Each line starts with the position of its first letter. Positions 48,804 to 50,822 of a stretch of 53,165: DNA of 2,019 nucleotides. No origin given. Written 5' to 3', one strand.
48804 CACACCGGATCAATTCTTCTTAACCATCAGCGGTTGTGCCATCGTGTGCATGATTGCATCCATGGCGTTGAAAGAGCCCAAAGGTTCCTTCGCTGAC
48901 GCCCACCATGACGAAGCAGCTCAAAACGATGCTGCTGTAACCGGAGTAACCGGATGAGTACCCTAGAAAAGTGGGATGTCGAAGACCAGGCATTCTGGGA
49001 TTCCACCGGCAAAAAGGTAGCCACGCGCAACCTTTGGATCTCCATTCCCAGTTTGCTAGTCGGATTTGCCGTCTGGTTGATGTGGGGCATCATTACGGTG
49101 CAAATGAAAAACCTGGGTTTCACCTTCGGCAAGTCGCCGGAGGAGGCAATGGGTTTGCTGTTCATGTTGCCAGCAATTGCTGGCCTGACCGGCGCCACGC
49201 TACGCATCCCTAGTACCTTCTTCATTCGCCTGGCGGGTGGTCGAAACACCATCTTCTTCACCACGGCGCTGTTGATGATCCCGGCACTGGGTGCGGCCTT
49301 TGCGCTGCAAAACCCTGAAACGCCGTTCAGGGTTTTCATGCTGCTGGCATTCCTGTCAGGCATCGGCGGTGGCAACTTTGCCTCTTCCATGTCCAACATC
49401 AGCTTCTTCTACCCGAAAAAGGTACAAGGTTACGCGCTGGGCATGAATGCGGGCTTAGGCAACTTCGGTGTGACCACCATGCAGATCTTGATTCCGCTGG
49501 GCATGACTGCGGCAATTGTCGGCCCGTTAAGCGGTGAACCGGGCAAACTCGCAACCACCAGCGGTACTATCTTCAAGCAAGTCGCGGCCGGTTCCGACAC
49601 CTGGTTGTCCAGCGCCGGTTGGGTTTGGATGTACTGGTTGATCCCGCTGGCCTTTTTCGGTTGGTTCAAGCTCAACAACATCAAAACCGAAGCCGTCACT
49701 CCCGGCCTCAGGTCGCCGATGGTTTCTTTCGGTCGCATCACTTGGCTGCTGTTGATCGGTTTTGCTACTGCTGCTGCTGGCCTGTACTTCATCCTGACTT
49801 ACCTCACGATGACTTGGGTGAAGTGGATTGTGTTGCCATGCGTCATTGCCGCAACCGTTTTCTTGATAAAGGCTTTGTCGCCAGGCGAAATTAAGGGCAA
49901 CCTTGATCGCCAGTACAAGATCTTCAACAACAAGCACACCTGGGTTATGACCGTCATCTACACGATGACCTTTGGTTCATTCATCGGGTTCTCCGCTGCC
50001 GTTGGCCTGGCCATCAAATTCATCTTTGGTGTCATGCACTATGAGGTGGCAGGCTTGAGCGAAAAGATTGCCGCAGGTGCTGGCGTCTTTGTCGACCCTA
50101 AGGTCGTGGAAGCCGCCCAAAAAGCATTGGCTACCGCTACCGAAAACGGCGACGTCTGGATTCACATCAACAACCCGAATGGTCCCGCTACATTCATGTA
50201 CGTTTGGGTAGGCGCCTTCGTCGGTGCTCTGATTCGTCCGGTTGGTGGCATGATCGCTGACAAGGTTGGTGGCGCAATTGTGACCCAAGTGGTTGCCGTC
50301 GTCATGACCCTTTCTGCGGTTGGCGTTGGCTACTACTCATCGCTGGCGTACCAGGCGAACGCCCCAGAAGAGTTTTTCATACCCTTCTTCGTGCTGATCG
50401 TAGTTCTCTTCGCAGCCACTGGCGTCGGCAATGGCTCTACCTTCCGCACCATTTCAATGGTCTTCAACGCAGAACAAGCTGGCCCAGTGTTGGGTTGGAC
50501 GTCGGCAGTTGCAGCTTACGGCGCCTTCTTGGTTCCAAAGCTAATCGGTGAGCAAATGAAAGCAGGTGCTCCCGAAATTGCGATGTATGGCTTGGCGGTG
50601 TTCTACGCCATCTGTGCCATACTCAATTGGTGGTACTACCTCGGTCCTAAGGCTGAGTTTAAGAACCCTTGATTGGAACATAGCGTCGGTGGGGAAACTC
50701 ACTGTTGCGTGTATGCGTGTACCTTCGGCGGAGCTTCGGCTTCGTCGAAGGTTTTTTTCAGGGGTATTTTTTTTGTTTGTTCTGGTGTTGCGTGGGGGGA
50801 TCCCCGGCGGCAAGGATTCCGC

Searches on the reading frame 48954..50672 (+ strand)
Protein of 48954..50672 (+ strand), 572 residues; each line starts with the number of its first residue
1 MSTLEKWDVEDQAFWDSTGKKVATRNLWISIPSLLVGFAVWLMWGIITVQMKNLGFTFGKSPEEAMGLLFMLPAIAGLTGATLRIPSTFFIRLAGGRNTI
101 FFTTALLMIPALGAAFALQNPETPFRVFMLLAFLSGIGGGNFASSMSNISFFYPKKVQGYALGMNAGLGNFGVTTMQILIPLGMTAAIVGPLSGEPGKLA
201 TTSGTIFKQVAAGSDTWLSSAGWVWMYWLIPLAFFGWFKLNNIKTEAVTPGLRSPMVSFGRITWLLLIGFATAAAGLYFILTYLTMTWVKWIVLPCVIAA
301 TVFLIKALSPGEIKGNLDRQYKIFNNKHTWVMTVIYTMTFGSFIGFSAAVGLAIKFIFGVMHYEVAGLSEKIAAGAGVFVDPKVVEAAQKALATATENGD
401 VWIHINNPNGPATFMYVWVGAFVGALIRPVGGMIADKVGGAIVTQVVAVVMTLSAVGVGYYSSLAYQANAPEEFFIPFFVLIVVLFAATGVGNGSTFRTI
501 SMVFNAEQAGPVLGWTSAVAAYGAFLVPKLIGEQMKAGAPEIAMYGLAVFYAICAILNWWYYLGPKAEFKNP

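Call 4: search_protein_families(library=ncbifam, proteins=[window:48954-50672:+])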
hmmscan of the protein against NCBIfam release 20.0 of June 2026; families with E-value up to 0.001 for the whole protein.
window:48954-50672:+ (572 aa): 2 families
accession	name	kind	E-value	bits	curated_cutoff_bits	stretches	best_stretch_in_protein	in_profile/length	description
NF011608.0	PRK15034.1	subfamily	1.1e-74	252.2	836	4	4-259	13-251/462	nitrate/nitrite transporter NarU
TIGR00886.1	2A0108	subfamily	8e-69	232.5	311.7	2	25-378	1-275/368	NarK family nitrate/nitrite MFS transporter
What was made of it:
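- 47452..50672 (+): Two NarK-family nitrate/nitrite transporter genes (47452-48957, 48954-50672), probably the end of the operon. NCBIfam TIGR00886 (call 4).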
